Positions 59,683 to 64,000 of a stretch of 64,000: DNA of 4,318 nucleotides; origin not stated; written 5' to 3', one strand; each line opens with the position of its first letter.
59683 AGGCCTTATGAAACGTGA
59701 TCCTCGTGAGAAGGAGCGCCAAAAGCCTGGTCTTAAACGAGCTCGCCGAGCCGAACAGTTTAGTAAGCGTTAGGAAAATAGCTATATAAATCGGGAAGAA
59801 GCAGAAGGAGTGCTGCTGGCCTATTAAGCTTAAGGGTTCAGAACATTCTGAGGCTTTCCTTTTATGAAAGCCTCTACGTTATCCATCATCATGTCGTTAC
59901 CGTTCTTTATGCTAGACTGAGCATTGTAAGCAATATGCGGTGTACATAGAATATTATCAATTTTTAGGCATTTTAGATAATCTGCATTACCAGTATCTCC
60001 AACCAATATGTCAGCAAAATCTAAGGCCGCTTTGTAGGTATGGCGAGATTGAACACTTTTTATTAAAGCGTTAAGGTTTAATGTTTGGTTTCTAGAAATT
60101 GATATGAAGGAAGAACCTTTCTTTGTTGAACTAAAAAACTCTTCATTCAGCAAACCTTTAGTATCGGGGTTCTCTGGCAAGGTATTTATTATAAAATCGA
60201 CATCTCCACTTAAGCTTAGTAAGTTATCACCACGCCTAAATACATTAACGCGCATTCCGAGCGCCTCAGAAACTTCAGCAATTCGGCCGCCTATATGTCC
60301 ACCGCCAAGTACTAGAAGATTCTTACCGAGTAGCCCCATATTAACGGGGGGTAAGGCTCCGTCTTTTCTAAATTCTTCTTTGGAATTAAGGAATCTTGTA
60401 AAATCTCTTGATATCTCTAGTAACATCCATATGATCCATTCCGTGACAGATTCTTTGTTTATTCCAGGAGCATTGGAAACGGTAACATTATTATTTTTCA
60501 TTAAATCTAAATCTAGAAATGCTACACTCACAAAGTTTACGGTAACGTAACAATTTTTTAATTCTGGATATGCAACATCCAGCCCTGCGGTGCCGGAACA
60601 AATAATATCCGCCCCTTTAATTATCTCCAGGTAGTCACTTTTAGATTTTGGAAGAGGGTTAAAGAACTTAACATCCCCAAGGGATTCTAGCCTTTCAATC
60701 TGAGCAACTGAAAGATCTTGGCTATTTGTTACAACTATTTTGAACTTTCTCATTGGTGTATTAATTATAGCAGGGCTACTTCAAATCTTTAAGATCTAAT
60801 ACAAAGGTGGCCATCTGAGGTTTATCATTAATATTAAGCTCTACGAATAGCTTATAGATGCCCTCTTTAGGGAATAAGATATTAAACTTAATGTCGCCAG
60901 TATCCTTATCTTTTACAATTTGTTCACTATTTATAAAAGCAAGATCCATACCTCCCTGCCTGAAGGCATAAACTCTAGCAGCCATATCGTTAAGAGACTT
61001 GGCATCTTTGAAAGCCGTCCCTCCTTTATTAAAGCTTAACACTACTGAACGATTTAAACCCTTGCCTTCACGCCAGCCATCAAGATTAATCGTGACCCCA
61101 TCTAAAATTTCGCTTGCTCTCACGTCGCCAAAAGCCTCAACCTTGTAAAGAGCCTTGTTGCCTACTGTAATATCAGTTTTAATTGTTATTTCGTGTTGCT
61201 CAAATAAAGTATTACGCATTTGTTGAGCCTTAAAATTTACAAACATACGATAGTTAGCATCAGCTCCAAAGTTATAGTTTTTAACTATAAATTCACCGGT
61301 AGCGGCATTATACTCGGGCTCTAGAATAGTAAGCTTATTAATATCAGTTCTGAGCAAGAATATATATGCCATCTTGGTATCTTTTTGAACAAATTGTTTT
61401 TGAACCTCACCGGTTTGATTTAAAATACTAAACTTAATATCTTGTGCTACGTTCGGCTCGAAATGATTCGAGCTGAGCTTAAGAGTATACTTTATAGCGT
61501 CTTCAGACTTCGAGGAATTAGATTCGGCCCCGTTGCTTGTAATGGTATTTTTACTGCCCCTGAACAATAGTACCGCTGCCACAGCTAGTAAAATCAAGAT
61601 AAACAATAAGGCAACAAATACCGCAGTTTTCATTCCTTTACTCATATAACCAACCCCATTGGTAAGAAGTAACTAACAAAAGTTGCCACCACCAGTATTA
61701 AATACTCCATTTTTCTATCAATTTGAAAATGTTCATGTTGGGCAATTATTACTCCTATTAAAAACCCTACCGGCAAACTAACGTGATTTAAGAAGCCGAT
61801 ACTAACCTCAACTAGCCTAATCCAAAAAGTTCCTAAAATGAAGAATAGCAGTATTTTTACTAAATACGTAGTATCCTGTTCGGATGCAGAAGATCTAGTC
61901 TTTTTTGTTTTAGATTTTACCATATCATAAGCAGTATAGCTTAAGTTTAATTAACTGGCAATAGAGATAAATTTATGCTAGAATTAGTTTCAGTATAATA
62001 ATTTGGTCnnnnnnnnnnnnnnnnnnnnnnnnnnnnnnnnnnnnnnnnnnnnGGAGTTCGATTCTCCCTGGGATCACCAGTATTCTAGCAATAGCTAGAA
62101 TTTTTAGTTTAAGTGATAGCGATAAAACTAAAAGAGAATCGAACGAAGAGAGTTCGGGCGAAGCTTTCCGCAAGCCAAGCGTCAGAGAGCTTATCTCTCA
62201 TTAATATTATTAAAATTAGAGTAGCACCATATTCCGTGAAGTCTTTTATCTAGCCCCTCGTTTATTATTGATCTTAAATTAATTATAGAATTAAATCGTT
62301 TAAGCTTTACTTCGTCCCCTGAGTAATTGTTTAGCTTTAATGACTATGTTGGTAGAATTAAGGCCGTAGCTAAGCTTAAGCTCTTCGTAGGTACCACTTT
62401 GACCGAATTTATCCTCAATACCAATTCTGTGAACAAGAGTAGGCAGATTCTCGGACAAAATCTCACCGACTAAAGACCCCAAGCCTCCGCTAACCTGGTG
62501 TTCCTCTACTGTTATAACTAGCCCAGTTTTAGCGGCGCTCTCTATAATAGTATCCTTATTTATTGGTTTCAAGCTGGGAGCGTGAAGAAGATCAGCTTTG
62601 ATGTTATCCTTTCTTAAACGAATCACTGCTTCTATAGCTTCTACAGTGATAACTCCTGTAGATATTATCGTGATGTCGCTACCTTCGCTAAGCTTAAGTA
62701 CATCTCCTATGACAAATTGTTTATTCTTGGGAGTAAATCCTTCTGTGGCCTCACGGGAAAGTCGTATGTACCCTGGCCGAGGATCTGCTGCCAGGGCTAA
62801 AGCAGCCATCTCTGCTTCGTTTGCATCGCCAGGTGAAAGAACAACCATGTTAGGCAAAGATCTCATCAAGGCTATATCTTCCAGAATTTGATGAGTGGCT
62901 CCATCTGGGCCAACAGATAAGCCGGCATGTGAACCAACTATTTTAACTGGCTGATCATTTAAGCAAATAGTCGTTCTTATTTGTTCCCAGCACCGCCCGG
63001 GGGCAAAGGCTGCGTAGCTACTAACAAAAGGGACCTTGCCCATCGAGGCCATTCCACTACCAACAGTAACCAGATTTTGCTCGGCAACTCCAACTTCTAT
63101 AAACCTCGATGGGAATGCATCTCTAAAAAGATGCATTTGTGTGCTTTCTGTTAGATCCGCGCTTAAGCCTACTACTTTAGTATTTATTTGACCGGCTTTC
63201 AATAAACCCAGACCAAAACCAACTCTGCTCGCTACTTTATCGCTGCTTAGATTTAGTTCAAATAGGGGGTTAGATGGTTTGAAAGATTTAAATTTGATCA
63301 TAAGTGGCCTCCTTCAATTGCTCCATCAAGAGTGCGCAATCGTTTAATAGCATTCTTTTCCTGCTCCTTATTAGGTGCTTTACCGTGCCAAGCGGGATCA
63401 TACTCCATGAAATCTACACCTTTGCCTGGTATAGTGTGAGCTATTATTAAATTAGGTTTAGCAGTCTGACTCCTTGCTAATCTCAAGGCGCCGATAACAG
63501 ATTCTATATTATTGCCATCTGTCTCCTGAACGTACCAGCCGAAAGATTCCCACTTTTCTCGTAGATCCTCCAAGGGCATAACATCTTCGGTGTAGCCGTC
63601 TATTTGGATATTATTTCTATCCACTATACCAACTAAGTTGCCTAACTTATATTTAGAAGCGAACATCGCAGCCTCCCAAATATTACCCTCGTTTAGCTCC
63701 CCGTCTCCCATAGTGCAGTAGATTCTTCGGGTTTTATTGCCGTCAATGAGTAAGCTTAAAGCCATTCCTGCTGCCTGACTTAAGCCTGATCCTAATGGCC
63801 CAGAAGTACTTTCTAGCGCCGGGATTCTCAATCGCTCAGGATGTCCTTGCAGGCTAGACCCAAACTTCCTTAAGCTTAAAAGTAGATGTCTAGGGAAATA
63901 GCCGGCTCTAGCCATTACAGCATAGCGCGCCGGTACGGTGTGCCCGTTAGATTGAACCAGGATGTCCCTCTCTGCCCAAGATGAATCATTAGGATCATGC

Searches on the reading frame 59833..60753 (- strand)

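Call 84: search_protein_families(library=pfam, proteins=[window:59833-60753:-], max_evalue=0.001)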
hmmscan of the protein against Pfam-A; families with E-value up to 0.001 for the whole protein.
window:59833-60753:- (307 aa): 2 families
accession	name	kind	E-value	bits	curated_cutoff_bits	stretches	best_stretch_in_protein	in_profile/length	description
PF02826.25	2-Hacid_dh_C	-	1.1e-21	77.4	25.1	1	109-275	2-178/178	D-isomer specific 2-hydroxyacid dehydrogenase, NAD binding domain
PF00389.36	2-Hacid_dh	-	2.3e-10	40.7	24.6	1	15-306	8-134/134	D-isomer specific 2-hydroxyacid dehydrogenase, catalytic domain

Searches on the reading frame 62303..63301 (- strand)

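Call 84: search_protein_families(library=pfam, proteins=[window:62303-63301:-], max_evalue=0.001)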
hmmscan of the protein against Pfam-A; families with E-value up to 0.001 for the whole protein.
window:62303-63301:- (333 aa): 4 families
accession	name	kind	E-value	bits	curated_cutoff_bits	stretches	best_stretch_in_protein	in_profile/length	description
PF02779.29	Transket_pyr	-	1.6e-36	126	27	1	22-186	2-172/174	Transketolase, pyrimidine binding domain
PF02780.25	Transketolase_C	-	2.6e-26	92.4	25.9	1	199-319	1-124/124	Transketolase, C-terminal domain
PF17147.9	PFOR_II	-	0.00027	21.7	27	1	209-283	2-76/102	Pyruvate:ferredoxin oxidoreductase core domain II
PF22613.1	Transketolase_C_1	-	0.00081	20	27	0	206-314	9-112/113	Transketolase-like TK C-terminal domain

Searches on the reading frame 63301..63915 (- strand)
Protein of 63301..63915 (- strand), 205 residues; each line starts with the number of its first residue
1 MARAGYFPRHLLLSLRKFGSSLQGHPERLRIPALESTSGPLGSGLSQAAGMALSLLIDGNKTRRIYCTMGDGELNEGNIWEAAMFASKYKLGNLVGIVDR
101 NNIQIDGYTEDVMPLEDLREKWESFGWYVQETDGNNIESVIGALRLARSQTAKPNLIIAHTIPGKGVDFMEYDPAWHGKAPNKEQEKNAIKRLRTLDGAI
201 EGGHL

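Call 84: search_protein_families(library=pfam, proteins=[window:63301-63915:-], max_evalue=0.001)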
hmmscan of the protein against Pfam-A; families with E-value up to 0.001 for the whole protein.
window:63301-63915:- (205 aa): 3 families
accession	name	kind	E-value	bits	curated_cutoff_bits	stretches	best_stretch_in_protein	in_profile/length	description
PF00456.26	Transketolase_N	-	3.5e-35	122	22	1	13-192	86-273/334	Transketolase, thiamine diphosphate binding domain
PF00676.26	E1_dh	-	4e-06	26.5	22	1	36-152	98-212/300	Dehydrogenase E1 component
PF13292.11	DXP_synthase_N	-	0.00017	21.4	21.2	0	37-105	109-175/274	1-deoxy-D-xylulose-5-phosphate synthase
